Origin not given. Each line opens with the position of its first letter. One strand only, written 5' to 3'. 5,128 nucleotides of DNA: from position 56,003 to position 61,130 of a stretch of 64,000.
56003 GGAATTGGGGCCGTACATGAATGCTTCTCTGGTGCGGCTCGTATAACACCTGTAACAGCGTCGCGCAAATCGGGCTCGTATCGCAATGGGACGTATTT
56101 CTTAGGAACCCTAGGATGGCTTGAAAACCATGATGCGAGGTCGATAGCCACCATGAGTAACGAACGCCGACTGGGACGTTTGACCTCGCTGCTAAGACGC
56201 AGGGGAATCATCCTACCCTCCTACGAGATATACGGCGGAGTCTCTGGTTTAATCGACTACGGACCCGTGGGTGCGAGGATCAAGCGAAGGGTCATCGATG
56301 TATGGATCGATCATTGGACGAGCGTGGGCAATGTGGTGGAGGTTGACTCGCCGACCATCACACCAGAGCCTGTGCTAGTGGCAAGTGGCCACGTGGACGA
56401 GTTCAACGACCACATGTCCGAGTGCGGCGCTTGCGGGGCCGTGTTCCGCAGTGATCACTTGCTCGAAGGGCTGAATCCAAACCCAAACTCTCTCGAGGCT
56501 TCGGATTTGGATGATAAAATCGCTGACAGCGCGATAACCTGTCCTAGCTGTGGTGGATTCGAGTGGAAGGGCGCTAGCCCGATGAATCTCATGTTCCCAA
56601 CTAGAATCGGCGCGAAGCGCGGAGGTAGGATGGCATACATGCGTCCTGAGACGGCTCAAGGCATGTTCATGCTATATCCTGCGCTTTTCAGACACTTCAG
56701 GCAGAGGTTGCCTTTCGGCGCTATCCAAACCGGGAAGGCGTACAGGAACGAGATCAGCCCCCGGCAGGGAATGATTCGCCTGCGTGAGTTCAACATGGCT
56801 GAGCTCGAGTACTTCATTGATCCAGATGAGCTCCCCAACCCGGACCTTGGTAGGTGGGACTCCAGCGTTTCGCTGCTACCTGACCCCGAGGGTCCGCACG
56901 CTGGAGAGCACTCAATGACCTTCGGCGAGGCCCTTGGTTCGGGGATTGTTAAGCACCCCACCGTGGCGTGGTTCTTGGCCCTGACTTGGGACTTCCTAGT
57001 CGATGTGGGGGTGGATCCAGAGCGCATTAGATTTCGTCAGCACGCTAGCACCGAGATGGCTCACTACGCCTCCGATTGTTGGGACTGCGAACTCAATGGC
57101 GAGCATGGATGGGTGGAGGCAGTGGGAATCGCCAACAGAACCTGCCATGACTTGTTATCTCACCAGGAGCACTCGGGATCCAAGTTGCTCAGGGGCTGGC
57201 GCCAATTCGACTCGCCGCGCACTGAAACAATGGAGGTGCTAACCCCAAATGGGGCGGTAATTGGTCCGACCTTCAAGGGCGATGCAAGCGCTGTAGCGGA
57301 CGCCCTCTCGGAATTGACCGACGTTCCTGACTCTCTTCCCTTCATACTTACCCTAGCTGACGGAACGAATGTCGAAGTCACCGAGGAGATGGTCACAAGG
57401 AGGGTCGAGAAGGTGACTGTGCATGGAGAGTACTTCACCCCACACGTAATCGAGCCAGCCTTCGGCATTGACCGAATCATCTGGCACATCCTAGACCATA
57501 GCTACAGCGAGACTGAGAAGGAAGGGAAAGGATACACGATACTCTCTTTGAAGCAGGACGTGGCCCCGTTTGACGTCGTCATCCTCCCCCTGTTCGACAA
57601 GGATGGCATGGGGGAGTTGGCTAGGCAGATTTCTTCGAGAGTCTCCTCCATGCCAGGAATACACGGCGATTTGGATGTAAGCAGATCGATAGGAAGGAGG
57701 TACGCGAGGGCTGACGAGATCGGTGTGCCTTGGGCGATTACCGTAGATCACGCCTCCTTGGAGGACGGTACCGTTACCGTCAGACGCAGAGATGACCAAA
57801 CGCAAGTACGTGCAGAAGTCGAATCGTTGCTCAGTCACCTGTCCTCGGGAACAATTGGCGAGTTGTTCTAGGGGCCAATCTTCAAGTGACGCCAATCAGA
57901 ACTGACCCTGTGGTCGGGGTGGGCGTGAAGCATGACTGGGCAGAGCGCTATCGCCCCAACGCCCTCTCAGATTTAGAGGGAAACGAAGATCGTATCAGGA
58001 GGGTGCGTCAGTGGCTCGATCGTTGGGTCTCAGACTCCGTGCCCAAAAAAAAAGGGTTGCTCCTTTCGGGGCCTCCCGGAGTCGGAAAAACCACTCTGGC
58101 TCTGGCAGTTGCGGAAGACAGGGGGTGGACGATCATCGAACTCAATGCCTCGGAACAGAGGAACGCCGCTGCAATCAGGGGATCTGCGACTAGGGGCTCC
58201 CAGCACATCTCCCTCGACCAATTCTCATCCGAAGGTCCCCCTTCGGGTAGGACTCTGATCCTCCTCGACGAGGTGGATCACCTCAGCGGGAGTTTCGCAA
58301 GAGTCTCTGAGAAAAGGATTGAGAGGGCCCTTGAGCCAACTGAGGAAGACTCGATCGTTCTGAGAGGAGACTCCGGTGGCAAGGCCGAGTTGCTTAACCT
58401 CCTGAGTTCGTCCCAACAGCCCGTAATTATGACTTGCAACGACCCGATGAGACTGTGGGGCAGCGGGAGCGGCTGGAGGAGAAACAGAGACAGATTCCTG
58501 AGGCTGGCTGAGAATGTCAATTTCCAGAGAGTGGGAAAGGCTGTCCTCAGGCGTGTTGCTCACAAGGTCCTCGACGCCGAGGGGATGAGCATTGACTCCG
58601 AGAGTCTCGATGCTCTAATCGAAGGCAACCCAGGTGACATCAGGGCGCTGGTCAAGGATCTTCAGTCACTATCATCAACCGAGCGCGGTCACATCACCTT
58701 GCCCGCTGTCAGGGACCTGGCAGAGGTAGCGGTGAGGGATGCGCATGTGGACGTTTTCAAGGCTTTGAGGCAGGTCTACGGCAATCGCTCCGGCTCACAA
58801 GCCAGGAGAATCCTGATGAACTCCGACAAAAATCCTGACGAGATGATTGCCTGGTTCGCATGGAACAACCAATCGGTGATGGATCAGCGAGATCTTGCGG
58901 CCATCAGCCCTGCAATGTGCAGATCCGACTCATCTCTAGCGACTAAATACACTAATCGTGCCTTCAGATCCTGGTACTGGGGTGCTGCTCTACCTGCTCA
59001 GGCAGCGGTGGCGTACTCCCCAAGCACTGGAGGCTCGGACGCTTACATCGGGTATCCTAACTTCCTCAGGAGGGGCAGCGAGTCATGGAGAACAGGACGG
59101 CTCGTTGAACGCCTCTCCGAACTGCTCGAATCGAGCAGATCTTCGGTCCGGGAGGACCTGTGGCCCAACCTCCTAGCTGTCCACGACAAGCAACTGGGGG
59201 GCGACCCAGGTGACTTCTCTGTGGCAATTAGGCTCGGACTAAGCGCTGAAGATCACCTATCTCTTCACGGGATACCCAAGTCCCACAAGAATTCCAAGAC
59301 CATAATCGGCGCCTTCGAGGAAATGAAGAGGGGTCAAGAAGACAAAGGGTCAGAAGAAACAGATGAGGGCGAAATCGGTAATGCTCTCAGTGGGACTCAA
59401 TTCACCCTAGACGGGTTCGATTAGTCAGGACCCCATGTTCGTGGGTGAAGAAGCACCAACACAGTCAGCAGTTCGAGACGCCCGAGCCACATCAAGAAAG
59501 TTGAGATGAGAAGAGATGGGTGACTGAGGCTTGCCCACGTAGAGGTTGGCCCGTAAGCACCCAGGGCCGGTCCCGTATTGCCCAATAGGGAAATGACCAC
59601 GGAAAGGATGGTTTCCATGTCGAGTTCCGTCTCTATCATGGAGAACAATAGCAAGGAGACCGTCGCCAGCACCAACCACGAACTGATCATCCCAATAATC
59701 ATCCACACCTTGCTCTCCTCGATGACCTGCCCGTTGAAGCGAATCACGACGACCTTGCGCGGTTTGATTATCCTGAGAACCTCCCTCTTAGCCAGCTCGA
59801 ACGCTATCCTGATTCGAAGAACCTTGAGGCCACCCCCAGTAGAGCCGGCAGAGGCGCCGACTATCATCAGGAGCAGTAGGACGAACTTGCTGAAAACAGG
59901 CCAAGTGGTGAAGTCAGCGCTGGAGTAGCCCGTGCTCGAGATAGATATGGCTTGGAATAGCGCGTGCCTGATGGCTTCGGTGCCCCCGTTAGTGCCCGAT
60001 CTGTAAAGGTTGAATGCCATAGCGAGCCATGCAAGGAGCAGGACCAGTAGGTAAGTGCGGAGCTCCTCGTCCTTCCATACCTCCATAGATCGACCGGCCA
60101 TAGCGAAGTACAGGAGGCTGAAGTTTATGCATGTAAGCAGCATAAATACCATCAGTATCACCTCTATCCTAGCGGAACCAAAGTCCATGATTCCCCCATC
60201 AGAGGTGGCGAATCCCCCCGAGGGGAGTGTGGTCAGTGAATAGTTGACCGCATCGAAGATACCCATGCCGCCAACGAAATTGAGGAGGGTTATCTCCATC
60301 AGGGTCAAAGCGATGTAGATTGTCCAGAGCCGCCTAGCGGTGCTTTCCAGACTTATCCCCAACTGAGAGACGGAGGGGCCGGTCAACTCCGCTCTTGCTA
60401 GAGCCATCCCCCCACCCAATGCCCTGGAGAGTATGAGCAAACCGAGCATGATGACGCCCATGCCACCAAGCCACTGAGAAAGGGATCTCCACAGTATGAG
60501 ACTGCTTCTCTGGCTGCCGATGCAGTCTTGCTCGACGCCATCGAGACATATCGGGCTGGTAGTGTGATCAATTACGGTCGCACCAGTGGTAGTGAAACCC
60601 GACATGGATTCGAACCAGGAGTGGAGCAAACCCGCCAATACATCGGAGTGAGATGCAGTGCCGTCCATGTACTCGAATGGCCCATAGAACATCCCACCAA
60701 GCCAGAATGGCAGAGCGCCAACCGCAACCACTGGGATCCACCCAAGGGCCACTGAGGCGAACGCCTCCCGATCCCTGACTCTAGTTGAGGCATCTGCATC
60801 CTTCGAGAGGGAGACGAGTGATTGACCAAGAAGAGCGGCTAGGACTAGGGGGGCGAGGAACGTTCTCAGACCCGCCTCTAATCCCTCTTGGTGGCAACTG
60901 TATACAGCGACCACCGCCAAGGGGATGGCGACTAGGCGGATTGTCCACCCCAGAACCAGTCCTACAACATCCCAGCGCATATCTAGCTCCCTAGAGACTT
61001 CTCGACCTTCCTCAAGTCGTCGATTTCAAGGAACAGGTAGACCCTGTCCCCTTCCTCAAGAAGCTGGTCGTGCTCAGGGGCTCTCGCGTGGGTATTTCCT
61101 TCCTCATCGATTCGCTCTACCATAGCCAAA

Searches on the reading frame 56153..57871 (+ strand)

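Call 59: search_protein_families(library=pfam, proteins=[window:56153-57871:+], max_evalue=0.0001)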
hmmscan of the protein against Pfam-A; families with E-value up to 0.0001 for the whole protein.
window:56153-57871:+ (572 aa): 2 families
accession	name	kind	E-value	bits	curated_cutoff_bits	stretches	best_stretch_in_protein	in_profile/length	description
PF03129.25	HGTP_anticodon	-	4.3e-16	59.3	21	1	474-563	1-91/94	Anticodon binding domain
PF00587.30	tRNA-synt_2b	-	6.7e-09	36.5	29.3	1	157-228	7-77/179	tRNA synthetase class II core domain (G, H, P, S and T)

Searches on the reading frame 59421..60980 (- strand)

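Call 59: search_protein_families(library=pfam, proteins=[window:59421-60980:-], max_evalue=0.0001)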
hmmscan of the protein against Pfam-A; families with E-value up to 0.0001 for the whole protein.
window:59421-60980:- (519 aa): 1 family
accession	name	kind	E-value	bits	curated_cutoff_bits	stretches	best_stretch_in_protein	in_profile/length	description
PF02386.22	TrkH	-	1.1e-46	159.8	27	1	114-510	63-489/502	Cation transport protein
